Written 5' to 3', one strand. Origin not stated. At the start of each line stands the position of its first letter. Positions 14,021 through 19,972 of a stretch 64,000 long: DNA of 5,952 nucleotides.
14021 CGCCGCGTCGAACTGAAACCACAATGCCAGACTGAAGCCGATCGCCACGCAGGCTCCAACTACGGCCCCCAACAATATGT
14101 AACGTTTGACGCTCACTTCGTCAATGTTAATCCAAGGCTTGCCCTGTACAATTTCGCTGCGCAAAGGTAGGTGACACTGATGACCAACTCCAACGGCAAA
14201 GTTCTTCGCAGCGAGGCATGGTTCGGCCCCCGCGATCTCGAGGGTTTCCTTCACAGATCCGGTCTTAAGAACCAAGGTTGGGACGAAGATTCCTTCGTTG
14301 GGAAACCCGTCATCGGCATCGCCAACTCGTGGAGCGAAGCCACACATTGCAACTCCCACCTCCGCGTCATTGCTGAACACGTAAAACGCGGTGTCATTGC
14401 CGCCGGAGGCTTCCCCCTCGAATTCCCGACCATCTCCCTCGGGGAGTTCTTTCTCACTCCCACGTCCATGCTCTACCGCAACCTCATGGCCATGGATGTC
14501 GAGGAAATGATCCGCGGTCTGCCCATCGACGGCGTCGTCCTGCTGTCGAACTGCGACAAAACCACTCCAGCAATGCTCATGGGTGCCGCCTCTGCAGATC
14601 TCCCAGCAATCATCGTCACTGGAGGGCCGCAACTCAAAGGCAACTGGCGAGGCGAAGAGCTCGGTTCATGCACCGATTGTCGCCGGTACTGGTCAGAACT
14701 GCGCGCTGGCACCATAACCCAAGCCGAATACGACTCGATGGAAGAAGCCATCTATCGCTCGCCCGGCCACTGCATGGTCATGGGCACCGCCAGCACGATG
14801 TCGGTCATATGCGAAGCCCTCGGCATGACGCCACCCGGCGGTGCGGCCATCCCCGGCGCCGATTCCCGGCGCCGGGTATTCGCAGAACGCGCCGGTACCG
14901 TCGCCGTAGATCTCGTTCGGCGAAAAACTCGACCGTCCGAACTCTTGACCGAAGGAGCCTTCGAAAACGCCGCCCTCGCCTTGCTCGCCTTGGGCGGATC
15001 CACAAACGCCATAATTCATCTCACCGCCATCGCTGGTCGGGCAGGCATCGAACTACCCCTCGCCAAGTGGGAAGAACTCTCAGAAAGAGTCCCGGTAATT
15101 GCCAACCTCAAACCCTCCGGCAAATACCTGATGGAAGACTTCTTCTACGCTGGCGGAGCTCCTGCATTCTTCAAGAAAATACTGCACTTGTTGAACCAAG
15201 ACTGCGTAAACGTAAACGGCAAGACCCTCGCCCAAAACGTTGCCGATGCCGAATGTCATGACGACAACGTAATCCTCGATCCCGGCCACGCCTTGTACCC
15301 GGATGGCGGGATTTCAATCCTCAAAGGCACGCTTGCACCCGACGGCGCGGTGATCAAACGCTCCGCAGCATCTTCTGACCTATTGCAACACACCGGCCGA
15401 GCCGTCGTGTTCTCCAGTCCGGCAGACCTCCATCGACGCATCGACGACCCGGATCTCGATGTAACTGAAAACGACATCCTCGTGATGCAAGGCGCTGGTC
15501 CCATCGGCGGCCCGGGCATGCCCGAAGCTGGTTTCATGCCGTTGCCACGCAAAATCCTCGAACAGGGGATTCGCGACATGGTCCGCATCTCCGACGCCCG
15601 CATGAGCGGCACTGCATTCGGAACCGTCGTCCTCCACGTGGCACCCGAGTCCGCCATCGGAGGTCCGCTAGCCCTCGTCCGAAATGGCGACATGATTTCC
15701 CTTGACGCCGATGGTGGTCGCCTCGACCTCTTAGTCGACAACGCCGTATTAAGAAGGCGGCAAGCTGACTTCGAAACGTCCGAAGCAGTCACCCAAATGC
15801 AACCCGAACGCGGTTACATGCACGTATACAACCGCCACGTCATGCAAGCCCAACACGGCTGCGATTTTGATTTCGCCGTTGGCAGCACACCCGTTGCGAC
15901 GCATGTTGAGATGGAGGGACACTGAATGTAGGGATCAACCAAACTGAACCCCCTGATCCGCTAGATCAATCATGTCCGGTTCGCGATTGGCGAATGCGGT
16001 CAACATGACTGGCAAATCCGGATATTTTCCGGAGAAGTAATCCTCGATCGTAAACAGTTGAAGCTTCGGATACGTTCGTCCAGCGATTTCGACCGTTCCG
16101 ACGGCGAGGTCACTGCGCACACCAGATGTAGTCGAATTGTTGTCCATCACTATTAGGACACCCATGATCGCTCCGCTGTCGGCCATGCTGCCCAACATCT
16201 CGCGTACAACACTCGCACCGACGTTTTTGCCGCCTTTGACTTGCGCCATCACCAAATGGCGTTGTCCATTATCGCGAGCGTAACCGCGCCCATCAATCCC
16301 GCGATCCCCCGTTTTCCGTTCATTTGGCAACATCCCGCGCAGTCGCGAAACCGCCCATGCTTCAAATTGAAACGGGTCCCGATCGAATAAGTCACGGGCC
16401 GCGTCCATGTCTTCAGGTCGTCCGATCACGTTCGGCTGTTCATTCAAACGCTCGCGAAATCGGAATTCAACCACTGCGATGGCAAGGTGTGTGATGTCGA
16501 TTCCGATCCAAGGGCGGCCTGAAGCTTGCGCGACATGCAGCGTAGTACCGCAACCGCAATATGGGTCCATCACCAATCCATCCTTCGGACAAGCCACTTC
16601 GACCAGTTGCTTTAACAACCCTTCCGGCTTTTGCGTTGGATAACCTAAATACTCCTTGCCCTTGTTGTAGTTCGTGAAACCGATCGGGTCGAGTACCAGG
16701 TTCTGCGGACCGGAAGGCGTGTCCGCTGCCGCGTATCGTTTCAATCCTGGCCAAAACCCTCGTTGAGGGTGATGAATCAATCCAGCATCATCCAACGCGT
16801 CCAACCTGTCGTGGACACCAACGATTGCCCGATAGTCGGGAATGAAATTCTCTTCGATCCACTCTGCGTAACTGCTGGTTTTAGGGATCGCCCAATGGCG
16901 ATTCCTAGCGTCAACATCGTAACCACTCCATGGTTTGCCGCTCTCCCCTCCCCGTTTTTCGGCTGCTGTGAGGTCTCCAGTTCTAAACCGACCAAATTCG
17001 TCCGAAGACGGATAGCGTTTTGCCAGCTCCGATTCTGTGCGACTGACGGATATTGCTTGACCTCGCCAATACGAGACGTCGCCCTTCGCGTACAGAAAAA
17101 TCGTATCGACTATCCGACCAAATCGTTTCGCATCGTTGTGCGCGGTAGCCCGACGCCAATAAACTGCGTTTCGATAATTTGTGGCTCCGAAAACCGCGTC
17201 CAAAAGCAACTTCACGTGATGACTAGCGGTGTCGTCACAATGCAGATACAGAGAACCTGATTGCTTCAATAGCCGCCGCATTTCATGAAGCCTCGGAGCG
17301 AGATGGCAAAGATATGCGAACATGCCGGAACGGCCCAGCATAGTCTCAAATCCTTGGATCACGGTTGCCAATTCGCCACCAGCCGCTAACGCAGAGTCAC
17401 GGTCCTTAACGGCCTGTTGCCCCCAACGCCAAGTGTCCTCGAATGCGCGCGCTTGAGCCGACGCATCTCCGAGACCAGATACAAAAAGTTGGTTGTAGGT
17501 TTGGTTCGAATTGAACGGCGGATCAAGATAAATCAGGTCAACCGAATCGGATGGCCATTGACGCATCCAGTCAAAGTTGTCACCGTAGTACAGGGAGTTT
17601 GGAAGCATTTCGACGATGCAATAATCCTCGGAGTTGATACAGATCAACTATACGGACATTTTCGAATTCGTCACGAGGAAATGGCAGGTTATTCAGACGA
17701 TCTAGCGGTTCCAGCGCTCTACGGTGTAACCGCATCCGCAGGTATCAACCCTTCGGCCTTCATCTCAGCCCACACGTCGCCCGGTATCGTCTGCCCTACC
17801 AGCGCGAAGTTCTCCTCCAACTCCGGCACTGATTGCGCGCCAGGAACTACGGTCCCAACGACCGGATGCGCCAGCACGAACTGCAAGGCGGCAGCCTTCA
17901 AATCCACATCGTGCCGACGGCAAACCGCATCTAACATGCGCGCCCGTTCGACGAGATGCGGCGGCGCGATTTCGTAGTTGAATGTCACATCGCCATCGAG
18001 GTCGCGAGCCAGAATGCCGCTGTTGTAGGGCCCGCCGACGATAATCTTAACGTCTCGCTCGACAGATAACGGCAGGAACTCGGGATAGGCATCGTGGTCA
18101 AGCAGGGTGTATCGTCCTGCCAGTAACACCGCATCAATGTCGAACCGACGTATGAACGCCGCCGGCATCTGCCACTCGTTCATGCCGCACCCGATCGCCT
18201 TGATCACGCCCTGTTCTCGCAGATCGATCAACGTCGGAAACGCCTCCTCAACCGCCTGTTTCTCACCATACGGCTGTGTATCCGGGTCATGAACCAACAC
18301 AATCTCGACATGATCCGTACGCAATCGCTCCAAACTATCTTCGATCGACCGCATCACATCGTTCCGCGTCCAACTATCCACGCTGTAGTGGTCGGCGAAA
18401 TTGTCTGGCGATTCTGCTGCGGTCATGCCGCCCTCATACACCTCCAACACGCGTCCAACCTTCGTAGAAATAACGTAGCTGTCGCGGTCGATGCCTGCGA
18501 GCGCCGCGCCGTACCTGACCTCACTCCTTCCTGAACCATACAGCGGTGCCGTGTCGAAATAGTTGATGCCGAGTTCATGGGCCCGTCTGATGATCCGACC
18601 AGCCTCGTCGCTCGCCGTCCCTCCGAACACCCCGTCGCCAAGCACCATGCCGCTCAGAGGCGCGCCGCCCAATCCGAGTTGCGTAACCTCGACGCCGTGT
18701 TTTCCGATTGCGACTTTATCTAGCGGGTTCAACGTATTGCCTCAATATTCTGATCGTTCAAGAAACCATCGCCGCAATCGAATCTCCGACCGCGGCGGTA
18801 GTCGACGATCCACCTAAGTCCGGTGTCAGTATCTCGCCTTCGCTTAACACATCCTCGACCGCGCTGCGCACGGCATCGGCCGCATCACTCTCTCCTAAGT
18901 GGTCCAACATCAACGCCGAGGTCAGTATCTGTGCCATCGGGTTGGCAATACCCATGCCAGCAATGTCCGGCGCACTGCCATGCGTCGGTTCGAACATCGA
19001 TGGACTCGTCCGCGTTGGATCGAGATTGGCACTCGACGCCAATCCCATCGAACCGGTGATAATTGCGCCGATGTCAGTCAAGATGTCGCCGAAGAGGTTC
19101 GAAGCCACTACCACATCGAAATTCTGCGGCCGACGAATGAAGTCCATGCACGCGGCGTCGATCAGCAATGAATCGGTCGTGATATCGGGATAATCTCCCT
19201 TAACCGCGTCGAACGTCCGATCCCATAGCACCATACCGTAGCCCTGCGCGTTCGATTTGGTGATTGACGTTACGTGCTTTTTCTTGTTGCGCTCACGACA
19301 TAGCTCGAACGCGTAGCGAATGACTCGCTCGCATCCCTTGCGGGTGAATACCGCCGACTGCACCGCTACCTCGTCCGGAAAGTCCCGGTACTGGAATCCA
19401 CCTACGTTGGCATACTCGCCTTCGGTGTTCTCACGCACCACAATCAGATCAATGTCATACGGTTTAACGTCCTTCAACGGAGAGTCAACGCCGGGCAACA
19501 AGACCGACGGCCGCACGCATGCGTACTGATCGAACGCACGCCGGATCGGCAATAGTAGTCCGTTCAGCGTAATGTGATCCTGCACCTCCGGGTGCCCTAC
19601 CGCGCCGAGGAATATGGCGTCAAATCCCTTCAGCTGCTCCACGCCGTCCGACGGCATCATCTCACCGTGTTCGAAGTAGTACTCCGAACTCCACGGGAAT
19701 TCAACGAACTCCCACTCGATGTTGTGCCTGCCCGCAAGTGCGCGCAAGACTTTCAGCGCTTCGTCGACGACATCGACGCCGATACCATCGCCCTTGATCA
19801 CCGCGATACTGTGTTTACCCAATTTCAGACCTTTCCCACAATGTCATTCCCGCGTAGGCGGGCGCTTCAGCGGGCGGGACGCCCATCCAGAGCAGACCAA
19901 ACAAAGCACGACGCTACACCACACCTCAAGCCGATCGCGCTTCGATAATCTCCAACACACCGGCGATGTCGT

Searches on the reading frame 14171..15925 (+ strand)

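Call 8: search_protein_families(library=pfam, proteins=[window:14171-15925:+])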
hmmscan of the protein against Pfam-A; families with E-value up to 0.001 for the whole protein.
window:14171-15925:+ (584 aa): 2 families
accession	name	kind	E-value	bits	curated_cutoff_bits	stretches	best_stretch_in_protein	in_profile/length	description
PF00920.27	ILVD_EDD_N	-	3.5e-106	355.4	27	1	45-356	1-316/316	Dihydroxy-acid/6-phosphogluconate dehydratase N-terminal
PF24877.1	ILV_EDD_C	-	4.9e-58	196.1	27.7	1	367-564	2-191/191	Dihydroxy-acid/6-phosphogluconate dehydratase C-terminal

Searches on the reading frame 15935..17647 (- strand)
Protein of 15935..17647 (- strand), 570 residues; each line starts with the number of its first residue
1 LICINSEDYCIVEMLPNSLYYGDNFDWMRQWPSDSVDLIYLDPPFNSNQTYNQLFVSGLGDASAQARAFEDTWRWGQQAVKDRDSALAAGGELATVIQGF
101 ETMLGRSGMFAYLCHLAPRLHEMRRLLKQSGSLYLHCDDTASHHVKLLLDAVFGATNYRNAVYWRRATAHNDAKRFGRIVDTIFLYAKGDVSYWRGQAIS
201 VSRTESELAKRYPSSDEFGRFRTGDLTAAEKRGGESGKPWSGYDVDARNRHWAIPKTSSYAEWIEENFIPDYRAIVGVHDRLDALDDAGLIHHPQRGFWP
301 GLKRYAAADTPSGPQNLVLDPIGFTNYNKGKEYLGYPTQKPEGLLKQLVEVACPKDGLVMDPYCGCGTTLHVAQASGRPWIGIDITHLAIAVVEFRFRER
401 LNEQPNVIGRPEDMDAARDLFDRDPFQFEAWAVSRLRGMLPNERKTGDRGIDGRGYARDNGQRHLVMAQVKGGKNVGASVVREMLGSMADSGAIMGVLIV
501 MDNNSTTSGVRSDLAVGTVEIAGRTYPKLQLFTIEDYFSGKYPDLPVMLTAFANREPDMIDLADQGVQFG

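Call 8: search_protein_families(library=pfam, proteins=[window:15935-17647:-])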
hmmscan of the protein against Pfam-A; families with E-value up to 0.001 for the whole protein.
window:15935-17647:- (570 aa): 3 families
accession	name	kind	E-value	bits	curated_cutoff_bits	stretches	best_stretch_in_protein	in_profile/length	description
PF01555.25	N6_N4_Mtase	-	2e-34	119.9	26.7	1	36-387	1-213/221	DNA methylase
PF04471.18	Mrr_cat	-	1.4e-06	28.9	21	1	424-502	5-87/115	Restriction endonuclease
PF22722.2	NA-iREase1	-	0.00022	21.6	27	1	428-505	5-81/106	NACHT-associated inactive Restriction Endonuclease 1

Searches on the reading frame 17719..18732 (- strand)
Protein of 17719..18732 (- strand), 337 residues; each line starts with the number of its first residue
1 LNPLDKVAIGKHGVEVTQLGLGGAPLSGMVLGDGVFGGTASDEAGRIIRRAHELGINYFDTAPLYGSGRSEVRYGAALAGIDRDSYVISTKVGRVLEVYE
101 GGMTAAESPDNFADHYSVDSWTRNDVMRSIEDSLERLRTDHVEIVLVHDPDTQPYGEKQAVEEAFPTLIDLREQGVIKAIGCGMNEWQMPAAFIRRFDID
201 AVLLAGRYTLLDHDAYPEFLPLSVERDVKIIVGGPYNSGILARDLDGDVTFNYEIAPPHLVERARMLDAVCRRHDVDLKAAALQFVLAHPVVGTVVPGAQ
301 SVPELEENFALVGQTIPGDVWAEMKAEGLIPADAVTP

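Call 8: search_protein_families(library=pfam, proteins=[window:17719-18732:-])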
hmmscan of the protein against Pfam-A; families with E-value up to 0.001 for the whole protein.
window:17719-18732:- (337 aa): 1 family
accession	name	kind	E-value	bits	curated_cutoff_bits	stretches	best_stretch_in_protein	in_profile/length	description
PF00248.27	Aldo_ket_red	-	5.8e-47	160.6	24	1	30-325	13-287/291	Aldo/keto reductase family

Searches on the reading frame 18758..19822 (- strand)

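Call 8: search_protein_families(library=pfam, proteins=[window:18758-19822:-])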
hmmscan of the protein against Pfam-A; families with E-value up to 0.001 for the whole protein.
window:18758-19822:- (354 aa): 1 family
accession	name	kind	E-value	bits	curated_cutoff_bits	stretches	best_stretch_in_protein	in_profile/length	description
PF00180.25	Iso_dh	-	4.7e-94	315.9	27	1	6-349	2-348/348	Isocitrate/isopropylmalate dehydrogenase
